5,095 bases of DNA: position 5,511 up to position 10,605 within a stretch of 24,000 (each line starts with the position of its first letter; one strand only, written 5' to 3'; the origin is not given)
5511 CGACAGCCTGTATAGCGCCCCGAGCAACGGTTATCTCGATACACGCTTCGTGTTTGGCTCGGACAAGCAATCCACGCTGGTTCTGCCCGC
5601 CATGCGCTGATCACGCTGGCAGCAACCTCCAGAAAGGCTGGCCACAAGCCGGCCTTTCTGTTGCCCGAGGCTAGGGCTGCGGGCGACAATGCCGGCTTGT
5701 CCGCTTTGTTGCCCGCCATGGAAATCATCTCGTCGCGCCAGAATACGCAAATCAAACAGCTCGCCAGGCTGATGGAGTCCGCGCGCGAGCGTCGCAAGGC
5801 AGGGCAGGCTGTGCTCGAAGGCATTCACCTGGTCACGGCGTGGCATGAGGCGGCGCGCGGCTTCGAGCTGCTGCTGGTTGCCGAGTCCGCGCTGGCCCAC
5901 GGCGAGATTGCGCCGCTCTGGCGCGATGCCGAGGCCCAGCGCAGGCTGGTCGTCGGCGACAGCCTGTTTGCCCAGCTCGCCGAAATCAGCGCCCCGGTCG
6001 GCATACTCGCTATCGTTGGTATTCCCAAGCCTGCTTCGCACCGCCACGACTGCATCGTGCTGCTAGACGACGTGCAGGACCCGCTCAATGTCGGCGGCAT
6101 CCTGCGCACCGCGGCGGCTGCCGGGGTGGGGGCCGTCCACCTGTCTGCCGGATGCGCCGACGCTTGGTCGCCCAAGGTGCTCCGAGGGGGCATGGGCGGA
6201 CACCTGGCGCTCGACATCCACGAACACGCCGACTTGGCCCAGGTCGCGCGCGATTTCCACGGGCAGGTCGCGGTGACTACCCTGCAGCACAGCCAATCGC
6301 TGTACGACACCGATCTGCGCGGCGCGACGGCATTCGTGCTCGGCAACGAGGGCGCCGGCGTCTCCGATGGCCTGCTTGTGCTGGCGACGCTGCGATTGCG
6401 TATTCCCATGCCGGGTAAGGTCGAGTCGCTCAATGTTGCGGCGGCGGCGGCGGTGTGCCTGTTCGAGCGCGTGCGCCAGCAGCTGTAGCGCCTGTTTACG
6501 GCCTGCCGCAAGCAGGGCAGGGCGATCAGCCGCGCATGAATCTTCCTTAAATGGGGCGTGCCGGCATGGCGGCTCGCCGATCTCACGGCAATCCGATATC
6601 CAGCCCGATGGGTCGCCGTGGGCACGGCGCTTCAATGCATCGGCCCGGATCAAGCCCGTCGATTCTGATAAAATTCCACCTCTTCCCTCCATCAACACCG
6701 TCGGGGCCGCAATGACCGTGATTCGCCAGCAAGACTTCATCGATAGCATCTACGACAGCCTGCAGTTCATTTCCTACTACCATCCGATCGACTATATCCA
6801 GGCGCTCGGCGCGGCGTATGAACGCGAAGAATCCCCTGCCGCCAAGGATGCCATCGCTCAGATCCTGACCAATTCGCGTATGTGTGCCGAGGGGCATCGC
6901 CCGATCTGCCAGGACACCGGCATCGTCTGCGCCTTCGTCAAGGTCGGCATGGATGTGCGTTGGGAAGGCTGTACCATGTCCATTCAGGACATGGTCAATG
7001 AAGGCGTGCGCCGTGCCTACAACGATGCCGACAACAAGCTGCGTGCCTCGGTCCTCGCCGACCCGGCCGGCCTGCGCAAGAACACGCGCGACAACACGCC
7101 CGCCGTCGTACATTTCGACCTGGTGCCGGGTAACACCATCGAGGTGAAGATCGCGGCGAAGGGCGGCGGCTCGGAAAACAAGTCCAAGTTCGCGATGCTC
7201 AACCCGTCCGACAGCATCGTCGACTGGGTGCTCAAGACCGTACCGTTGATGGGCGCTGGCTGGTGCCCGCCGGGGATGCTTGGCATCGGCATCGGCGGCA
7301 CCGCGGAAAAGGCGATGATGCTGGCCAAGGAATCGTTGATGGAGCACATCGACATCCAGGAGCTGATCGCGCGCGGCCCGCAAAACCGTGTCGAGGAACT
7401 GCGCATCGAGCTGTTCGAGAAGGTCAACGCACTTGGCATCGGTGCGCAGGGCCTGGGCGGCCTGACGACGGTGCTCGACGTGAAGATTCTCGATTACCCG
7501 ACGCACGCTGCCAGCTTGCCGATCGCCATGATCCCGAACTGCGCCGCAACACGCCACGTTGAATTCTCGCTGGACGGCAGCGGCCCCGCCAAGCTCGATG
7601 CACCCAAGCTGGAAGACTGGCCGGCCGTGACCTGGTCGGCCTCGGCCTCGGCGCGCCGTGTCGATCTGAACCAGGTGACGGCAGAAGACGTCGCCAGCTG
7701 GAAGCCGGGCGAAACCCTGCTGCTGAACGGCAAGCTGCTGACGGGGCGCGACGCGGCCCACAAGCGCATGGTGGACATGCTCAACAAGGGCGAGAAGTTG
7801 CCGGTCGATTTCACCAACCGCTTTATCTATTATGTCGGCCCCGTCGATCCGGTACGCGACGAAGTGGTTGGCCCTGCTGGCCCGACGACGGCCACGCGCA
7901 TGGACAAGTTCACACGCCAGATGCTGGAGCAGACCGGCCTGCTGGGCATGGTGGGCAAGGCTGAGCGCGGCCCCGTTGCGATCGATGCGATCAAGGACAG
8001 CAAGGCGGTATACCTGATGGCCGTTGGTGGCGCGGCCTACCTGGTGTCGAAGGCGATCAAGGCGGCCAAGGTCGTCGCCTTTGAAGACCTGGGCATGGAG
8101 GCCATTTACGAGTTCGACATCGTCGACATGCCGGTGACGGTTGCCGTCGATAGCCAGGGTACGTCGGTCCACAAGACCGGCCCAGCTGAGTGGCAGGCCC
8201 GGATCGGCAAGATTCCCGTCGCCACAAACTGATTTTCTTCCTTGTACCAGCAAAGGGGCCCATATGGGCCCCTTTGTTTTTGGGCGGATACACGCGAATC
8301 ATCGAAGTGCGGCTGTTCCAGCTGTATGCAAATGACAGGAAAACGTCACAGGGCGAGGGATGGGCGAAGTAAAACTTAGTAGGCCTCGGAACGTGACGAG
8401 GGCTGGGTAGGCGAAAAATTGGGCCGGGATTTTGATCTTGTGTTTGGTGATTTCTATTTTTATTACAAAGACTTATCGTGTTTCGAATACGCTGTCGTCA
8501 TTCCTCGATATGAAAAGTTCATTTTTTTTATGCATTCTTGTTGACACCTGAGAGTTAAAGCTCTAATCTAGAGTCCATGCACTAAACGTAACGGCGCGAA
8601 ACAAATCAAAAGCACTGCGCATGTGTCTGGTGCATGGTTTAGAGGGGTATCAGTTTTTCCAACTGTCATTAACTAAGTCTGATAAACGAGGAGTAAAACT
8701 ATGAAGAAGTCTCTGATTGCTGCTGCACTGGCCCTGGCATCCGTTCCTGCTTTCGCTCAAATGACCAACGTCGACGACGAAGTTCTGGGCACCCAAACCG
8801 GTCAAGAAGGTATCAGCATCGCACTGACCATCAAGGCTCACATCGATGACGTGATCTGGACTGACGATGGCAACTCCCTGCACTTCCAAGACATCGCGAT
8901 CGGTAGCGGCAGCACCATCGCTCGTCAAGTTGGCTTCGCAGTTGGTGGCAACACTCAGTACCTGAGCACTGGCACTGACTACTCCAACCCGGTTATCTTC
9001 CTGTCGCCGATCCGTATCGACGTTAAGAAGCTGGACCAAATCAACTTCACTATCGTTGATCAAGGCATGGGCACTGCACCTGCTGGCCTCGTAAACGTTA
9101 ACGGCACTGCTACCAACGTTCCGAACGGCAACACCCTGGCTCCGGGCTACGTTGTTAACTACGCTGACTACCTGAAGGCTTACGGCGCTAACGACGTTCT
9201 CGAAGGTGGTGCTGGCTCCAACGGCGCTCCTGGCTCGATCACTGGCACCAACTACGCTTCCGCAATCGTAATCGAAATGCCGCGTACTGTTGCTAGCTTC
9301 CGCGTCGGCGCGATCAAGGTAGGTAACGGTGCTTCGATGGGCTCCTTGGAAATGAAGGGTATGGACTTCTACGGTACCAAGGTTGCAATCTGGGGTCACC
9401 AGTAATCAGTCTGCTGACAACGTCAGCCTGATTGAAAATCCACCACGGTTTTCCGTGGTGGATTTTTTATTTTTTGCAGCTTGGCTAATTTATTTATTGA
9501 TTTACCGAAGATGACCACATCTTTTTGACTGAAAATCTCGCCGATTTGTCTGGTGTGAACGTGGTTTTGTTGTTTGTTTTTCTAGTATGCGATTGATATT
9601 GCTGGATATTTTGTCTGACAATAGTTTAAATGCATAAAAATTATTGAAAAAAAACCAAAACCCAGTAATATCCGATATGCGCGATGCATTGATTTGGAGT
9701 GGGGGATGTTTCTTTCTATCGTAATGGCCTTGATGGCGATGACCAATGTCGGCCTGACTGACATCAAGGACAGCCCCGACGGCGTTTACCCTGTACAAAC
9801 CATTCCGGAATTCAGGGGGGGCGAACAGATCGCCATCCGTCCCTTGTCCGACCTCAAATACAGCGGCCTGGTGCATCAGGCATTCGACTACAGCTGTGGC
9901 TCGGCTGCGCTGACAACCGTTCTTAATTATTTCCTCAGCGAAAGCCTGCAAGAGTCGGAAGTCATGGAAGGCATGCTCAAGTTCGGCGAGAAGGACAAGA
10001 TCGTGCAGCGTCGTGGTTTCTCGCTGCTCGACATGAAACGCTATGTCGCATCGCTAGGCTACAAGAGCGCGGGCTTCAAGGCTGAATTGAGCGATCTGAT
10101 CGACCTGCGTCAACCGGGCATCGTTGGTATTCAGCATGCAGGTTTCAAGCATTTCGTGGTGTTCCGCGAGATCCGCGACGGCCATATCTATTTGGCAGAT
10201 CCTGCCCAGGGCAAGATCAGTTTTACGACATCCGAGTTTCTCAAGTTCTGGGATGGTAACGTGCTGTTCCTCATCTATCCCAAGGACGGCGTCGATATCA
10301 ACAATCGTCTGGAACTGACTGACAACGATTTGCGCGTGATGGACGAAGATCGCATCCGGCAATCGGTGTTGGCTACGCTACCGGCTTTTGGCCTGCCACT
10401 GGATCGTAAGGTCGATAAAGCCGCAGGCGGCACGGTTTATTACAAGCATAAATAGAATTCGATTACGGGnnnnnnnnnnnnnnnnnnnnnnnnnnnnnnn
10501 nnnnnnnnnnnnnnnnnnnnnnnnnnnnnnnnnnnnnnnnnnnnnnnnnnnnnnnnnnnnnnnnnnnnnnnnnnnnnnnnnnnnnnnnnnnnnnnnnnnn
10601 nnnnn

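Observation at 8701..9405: Putative cargo: Cys-free beta-rich secreted protein with a codon usage unlike all neighbours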

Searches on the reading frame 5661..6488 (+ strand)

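Call 9: search_protein_families(library=pfam, proteins=[window:5661-6488:+], max_evalue=0.001)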
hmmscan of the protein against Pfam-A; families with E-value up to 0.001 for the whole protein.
window:5661-6488:+ (275 aa): 2 families
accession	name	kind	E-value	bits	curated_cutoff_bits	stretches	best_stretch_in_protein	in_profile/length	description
PF00588.24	SpoU_methylase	-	4.6e-36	124.5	29.7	1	132-268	3-142/142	SpoU rRNA Methylase family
PF22435.1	MRM3-like_sub_bind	-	5.1e-09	36.9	27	1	28-117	1-84/84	MRM3-like substrate binding domain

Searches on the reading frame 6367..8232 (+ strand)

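Call 5: search_protein_families(library=pfam, proteins=[window:6367-8232:+], max_evalue=0.1)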
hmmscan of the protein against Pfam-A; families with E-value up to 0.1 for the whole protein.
window:6367-8232:+ (621 aa): 2 families
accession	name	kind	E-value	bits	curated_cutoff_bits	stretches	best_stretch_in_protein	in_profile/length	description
PF05681.19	Fumerase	-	5.9e-96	321.3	25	1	127-400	3-269/270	Fumarate hydratase (Fumerase)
PF05683.17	Fumerase_C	-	5.8e-87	290.8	22.2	1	404-604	1-204/205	Fumarase C-terminus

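Call 6: search_protein_families(library=ncbifam, proteins=[window:6367-8232:+], max_evalue=0.1)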
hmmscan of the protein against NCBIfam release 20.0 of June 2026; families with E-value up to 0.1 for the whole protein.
window:6367-8232:+ (621 aa): 12 families
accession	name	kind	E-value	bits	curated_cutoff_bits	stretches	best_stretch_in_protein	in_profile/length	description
NF004885.0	PRK06246.1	equivalog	1.5e-80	270.4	276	1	117-400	2-277/279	fumarate hydratase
TIGR00722.1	ttdA_fumA_fumB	subfamily_domain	6.9e-63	212.4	100.65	1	127-399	4-270/273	hydrolyase, tartrate alpha subunit/fumarate domain protein, Fe-S type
NF005310.0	PRK06842.1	equivalog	9.2e-57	191.8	238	1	437-610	9-181/185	Fe-S-containing hydro-lyase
NF011919.0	PRK15390.1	equivalog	4.9e-54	183.5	1105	1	141-601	65-534/548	class I fumarate hydratase FumA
NF011920.0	PRK15391.1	subfamily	5.9e-54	183.3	1094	1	114-600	45-533/548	class I fumarate hydratase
NF011921.0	PRK15392.1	equivalog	3.6e-48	164.4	1060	1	145-601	67-533/550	class I fumarate hydratase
TIGR00723.1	ttdB_fumA_fumB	subfamily_domain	2.2e-47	161.2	145.15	1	441-603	2-168/169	FumA C-terminus/TtdB family hydratase beta subunit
NF004708.0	PRK06043.1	equivalog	2.8e-35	121.6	269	1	437-603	9-177/192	fumarate hydratase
NF006084.0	PRK08230.1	equivalog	2.2e-32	112.3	365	1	121-402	11-287/303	L(+)-tartrate dehydratase subunit alpha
NF006253.0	PRK08395.1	equivalog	5.3e-30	104.3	244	1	437-603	9-164/166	fumarate hydratase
NF006082.0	PRK08228.1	equivalog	1e-25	90.5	264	1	437-612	10-189/205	L(+)-tartrate dehydratase subunit beta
TIGR02663.1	nifX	equivalog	0.057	13.9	112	0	537-570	56-91/119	nitrogen fixation protein NifX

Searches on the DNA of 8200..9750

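Call 25: search_rna_families(source=window, start=8200, end=9750, threshold=evalue, max_evalue=1)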
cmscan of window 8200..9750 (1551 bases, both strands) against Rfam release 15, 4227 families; matches with E-value up to 1: 5.
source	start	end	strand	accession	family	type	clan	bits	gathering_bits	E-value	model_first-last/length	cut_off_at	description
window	9407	9469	+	RF02871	ncS54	Gene; sRNA;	-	27.2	43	0.0012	1-79/79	no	Burkholderia sRNA 54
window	9434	9467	+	RF03996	mir-3012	Gene; miRNA;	-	25.3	90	0.057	16-53/68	no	mir-3012 microRNA precursor family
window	9415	9470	+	RF02399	NsiR1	Gene; sRNA;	-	23.9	39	0.05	1-60/60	no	Nitrogen stress-induced RNA 1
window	9378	9470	+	RF00106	RNAI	Gene; antisense;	-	21.7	47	0.29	1-102/102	no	RNAI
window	9432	9536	-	RF02763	IsrM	Gene; sRNA;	-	16.6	376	0.052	1-329/329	no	IsrM sRNA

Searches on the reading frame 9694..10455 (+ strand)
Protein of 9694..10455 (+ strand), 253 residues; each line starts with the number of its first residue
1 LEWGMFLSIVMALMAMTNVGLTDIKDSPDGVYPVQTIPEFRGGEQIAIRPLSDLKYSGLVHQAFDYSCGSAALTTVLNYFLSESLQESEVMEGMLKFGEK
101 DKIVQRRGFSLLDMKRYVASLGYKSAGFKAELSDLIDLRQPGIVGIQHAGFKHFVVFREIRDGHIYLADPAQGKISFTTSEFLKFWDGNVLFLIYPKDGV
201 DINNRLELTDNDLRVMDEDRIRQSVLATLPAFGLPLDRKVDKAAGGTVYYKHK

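Call 5: search_protein_families(library=pfam, proteins=[window:9694-10455:+], max_evalue=0.1)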
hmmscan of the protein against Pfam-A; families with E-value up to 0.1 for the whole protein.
window:9694-10455:+ (253 aa): 3 families
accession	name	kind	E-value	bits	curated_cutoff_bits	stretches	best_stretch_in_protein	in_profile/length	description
PF03412.21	Peptidase_C39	-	7.8e-20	71.5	22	1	59-193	4-128/133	Peptidase C39 family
PF12385.14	Peptidase_C70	-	0.077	13.4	19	0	66-179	18-133/141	Papain-like cysteine protease AvrRpt2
PF13529.12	Peptidase_C39_2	-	0.096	13.7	24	0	62-171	8-143/143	Peptidase_C39 like family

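Call 6: search_protein_families(library=ncbifam, proteins=[window:9694-10455:+], max_evalue=0.1)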
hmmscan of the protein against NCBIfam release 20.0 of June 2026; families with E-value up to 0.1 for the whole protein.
window:9694-10455:+ (253 aa): 5 families
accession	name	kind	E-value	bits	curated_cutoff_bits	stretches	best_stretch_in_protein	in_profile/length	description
NF050078.1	pilus_FilB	exception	2.8e-71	240.1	475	1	44-244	48-247/277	putative pilus system C39 family peptidase FilB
NF058616.2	C39_FapD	equivalog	7.1e-37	126.8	330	1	48-206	34-189/224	fibril amyloid maturation endopeptidase FapD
TIGR03796.1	NHLM_micro_ABC1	equivalog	1.3e-11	43.4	853.3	1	66-193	11-126/710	NHLP family bacteriocin export ABC transporter peptidase/permease/ATPase subunit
NF045998.1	cleave_ABC_plasm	equivalog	4.8e-10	38.3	500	1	105-195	37-130/673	Mbov_0121 family peptidase domain-containing ABC transporter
TIGR01193.1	bacteriocin_ABC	subfamily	0.0032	16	523.85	1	66-196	5-131/708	peptide cleavage/export ABC transporter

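Call 50: search_solved_structures(query=window:9694-10452:+, max_evalue=0.01, show_alignments=1)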
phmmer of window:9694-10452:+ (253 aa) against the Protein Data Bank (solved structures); distinct sequences matched with E-value up to 0.01: 7.
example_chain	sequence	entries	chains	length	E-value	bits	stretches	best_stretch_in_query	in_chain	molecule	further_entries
7n87_A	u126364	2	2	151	6.5e-08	35.5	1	107-195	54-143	ABC-type bacteriocin transporter | Peptidase C39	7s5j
8vp3_A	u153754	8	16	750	1.6e-07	34.2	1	61-196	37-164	ABC-type bacteriocin transporter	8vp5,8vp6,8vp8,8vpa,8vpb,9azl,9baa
4ry2_A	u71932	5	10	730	1.7e-07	34.1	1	65-196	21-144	ABC-type bacteriocin transporter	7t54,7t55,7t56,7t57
4s0f_A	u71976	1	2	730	1.7e-07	34.1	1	65-196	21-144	ABC-type bacteriocin transporter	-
8vp9_A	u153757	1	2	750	8e-07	31.9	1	110-196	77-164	ABC-type bacteriocin transporter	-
6v9z_A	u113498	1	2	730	1.2e-06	31.4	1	112-196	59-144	ABC-type bacteriocin transporter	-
6mpz_A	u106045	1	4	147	4.1e-06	29.6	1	64-191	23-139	Double Glycine Motif Protease domain from AMS/PCAT Transporter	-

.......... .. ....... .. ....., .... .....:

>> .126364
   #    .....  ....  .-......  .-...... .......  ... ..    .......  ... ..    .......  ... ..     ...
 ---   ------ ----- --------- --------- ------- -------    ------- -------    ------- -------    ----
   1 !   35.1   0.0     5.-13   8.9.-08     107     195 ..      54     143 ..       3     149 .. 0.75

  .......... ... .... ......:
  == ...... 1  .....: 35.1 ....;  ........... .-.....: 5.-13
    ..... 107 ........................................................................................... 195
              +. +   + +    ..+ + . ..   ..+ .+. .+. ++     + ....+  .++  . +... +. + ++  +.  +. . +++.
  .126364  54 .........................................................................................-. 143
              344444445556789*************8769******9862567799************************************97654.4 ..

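Call 81: find_related_loci(query=A8, collection=genome_contigs, flank=6000)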
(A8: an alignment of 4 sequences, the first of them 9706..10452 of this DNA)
Query A8 (249 aa) in genome_contigs; peptide patterns used: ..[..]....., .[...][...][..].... (x = any residue, [..] = any of these).
600 stretches matched a pattern (row limit reached: there are more); 377 encode a relative of the query (tblastn E <= 1e-3); the best 80 are kept; 80 distinct loci.
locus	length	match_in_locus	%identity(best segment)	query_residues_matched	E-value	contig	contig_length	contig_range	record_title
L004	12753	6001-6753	50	1-247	1e-72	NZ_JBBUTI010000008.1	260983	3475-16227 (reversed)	Ideonella margarita strain LYT19W LYT19W_ctg008, whole genome shotgun sequence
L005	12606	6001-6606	56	40-241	2e-71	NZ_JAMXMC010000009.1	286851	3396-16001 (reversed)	Ideonella oryzae strain NS12-5 contig9, whole genome shotgun sequence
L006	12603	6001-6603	53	42-243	1e-70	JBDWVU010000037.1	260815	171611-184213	MAG: Alloalcanivorax sp. isolate CI.40.F.D2_503_60 CI_40_F_D2_503_60_000000000037, whole genome shotgun sequence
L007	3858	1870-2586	50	5-241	5e-71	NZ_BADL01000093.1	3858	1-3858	Ideonella sp. B508-1, whole genome shotgun sequence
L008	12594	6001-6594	53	42-240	8e-70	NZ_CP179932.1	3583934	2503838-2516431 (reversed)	Alcanivorax sp. IL2 chromosome, complete genome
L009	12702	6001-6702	46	7-239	6e-70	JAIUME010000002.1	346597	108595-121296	MAG: Alcanivorax sp. isolate PBR18_bin07 bin07.contig0001, whole genome shotgun sequence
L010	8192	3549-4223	49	19-242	2e-69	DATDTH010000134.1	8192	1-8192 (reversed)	MAG TPA_asm: Pseudomonas sp. isolate SMAG_U8026 k141_1540285, whole genome shotgun sequence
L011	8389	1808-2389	54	42-236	2e-69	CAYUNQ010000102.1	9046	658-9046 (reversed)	MAG TPA_asm: uncultured Marinobacter sp. isolate SRP192927_co6_184 genome assembly, contig: NODE_20145_length_9046_cov_4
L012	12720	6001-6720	45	3-243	3e-69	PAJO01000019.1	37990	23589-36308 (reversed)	MAG: Alcanivoracaceae bacterium isolate SAT93 150315, whole genome shotgun sequence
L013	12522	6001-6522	59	40-214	5e-69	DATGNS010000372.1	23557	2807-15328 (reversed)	MAG TPA_asm: Pseudomonas sp. isolate SMAG_U10349 k141_729088, whole genome shotgun sequence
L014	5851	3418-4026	52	29-238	2e-69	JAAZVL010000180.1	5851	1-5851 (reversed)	MAG: Marinobacter sp. isolate KhW_metabat.15 KhW_C4621, whole genome shotgun sequence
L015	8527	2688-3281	53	42-240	3e-69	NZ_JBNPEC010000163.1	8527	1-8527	MAG: Alcanivorax sp. isolate fr_S3C163 S3CNODE_1413_length_8527_cov_4_727857, whole genome shotgun sequence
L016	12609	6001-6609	52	29-238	5e-69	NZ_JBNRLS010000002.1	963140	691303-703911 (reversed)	Marinobacter sp. DUT-1 Scaffold2_1, whole genome shotgun sequence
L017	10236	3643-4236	53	42-240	6e-69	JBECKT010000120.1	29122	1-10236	MAG: Alcanivoracaceae bacterium isolate ETDI14 k127_5267456, whole genome shotgun sequence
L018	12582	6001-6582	54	42-236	9e-69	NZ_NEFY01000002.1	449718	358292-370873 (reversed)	Marinobacter vinifirmus strain FB1 contig_02_len_449718, whole genome shotgun sequence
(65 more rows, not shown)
